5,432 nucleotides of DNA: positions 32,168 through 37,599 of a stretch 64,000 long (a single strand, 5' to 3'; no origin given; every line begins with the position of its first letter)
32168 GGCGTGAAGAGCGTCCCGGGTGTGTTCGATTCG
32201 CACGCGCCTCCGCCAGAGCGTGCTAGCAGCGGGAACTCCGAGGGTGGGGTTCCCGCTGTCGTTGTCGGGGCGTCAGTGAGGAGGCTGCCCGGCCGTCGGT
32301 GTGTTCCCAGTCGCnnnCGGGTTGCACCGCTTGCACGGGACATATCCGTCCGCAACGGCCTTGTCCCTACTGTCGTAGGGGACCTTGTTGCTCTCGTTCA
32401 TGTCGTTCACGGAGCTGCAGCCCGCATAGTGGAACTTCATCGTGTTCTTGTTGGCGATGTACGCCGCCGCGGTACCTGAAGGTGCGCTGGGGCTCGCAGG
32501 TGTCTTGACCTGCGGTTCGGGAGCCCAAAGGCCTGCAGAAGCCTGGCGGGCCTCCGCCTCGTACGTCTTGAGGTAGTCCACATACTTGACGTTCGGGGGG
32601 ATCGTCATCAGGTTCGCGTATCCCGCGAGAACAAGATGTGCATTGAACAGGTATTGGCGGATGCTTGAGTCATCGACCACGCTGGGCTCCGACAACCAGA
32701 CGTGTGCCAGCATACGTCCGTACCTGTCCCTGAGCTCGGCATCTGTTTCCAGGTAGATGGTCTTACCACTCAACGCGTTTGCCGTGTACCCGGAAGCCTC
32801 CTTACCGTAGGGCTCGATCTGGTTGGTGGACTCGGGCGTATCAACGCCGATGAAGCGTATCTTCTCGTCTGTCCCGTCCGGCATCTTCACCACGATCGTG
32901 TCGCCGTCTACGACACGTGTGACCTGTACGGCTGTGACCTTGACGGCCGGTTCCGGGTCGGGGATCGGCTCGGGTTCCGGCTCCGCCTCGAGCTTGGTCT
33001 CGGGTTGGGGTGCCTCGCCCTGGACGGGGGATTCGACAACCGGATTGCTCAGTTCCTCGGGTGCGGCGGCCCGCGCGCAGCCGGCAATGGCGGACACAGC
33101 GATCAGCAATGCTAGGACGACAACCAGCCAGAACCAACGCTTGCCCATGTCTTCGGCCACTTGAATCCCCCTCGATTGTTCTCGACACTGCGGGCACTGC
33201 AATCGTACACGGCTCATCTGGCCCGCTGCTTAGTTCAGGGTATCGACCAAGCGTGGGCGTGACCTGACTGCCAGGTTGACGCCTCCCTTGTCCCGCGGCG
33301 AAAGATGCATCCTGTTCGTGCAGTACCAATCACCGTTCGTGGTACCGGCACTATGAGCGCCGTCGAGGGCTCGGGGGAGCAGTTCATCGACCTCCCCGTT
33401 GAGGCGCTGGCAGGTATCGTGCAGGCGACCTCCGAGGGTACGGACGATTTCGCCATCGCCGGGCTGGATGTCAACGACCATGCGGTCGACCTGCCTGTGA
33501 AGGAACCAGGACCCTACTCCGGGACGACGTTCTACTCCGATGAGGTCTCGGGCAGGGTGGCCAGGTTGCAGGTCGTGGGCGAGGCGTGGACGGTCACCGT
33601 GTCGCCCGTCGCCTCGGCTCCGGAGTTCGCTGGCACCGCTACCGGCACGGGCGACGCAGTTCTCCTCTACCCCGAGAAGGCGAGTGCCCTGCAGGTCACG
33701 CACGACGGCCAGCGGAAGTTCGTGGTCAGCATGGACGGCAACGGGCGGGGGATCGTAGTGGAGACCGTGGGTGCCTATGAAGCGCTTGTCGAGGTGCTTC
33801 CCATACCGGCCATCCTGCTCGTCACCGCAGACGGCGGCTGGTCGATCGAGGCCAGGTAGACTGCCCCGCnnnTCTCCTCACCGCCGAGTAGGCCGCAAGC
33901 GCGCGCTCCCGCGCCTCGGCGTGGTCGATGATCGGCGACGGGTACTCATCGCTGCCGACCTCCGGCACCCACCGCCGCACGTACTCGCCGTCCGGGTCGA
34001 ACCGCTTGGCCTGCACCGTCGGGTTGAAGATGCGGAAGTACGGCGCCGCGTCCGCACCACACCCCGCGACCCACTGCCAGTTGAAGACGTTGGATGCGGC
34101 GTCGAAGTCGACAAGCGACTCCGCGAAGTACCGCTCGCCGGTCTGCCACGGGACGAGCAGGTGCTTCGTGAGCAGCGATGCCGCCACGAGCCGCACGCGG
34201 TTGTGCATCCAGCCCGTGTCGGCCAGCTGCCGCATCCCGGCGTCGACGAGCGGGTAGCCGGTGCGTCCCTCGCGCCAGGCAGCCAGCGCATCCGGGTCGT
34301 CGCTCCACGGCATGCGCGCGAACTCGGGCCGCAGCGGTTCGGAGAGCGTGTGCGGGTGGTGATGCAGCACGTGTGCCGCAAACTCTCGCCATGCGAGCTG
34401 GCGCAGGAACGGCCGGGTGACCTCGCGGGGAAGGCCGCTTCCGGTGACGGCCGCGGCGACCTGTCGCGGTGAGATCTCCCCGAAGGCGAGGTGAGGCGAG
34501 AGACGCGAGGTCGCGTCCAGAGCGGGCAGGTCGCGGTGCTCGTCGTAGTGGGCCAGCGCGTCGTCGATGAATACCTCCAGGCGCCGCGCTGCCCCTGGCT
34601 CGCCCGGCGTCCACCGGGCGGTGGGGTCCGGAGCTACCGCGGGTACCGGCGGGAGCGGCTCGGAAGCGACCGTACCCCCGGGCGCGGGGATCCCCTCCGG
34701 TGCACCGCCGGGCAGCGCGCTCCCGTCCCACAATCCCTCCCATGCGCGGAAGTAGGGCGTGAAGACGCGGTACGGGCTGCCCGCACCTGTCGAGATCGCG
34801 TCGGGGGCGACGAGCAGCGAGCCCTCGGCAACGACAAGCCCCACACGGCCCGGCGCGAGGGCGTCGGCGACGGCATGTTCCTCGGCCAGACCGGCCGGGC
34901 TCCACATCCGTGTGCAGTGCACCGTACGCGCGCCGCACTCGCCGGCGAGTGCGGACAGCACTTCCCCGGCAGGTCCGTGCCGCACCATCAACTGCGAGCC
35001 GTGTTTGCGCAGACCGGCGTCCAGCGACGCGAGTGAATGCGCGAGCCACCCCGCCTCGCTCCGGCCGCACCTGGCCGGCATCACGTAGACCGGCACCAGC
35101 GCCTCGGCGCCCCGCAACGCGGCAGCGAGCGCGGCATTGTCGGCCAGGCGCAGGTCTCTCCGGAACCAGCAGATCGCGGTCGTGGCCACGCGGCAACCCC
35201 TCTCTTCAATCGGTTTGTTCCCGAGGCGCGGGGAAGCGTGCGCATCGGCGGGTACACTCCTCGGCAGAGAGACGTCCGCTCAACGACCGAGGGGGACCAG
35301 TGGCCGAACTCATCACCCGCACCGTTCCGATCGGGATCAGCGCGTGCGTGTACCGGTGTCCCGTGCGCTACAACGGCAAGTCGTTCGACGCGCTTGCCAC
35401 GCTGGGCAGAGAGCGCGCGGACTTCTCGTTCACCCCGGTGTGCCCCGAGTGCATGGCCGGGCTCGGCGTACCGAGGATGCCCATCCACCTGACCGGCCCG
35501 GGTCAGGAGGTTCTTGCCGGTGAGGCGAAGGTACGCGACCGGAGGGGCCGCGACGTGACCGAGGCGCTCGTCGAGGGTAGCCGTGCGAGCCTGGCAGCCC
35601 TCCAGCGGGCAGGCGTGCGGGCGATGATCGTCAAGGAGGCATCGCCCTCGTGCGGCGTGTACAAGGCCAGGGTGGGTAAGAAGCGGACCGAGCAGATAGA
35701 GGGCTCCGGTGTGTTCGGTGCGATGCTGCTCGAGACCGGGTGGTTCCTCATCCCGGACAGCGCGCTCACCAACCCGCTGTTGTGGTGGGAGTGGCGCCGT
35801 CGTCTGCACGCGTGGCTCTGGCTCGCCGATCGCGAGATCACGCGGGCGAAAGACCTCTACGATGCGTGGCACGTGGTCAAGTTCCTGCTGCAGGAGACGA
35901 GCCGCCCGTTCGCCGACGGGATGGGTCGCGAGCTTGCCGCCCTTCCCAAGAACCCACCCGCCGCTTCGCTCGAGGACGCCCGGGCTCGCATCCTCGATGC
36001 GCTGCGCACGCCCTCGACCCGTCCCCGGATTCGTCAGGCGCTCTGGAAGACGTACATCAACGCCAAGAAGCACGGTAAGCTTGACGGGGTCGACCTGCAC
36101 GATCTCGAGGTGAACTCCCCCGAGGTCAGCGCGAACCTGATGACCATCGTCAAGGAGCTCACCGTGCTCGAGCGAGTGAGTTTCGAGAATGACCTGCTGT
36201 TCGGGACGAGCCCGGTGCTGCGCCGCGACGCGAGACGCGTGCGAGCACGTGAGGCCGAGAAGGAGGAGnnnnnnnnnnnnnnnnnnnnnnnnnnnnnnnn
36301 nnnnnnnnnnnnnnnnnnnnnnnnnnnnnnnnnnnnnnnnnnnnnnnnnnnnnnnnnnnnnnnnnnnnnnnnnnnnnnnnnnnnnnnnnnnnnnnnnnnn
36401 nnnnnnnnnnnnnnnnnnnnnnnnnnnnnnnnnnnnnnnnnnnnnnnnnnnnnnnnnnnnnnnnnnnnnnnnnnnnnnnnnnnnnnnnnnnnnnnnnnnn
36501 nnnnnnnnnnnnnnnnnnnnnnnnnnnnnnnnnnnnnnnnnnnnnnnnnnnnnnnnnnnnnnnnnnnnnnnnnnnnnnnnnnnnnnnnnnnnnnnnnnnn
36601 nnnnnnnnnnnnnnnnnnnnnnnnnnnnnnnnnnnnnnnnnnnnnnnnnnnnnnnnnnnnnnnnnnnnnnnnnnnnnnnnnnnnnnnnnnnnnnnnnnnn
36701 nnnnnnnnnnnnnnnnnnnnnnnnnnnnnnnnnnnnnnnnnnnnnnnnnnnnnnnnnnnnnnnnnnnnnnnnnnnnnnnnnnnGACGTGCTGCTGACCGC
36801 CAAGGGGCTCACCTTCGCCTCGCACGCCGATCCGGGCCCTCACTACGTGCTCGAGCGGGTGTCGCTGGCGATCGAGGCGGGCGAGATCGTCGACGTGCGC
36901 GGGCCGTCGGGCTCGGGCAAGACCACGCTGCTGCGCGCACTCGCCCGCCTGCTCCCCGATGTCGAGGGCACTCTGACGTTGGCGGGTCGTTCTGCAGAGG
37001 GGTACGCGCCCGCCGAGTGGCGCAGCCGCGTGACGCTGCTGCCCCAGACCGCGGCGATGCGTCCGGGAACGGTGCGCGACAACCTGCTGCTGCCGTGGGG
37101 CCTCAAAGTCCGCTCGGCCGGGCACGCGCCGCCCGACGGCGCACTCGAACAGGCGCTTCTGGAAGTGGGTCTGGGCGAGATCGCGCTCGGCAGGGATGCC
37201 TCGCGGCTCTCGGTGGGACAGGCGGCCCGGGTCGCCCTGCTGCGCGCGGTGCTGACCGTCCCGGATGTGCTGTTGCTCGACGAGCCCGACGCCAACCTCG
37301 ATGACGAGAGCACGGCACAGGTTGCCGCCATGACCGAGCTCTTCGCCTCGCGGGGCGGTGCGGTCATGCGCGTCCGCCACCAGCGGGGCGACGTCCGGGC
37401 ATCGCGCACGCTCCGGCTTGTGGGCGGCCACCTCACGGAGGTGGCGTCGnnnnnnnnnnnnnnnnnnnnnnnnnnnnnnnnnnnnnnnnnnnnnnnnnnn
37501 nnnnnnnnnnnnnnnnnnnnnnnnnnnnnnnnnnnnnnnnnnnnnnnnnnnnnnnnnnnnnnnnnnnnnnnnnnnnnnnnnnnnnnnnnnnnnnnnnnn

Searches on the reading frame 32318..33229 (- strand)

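Call 70: search_protein_families(library=pfam, proteins=[window:32318-33229:-], max_evalue=0.000001)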
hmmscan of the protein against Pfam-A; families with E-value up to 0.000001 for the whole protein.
window:32318-33229:- (304 aa): 1 family
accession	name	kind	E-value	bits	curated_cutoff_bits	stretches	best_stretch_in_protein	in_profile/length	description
PF00565.23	SNase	-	7.9e-20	71.8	21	1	123-236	1-106/107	Staphylococcal nuclease homologue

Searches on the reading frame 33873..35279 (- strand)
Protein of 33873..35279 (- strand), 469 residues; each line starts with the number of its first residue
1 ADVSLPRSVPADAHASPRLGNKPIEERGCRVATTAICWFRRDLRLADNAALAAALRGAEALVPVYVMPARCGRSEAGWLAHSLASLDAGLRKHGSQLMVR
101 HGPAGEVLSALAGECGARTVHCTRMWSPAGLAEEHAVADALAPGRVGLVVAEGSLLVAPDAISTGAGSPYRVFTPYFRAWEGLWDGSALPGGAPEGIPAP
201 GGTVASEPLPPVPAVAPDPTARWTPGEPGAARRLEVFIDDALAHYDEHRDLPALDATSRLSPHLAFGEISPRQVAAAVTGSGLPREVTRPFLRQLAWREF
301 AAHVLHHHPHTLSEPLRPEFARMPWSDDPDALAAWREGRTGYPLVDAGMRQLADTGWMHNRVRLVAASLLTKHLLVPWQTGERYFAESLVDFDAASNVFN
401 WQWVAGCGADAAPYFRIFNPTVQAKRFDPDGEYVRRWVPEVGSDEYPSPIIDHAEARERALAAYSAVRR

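Call 70: search_protein_families(library=pfam, proteins=[window:33873-35279:-], max_evalue=0.000001)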
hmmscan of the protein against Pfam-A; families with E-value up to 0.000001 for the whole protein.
window:33873-35279:- (469 aa): 2 families
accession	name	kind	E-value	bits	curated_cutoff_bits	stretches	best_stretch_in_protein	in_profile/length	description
PF03441.19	FAD_binding_7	-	3.7e-75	252.2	27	1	291-441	1-153/203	FAD binding domain of DNA photolyase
PF00875.24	DNA_photolyase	-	4.6e-41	140.9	26.6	1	36-182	2-154/164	DNA photolyase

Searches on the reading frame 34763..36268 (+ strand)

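Call 70: search_protein_families(library=pfam, proteins=[window:34763-36268:+], max_evalue=0.000001)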
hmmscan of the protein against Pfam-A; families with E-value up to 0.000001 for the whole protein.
window:34763-36268:+ (502 aa): 1 family
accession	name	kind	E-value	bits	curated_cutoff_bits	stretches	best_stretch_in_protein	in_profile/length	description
PF04463.17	2-thiour_desulf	-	5.6e-32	111.1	34.7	1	190-329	1-136/141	2-thiouracil desulfurase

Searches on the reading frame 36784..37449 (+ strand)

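Call 70: search_protein_families(library=pfam, proteins=[window:36784-37449:+], max_evalue=0.000001)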
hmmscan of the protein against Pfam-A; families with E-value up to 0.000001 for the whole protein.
window:36784-37449:+ (222 aa): 2 families
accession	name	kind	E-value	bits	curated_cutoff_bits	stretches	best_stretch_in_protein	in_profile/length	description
PF00005.33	ABC_tran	-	1.7e-26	93.9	25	1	23-169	1-136/137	ABC transporter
PF13304.12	AAA_21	-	4e-07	30.8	27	0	40-69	6-38/304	AAA domain, putative AbiEii toxin, Type IV TA system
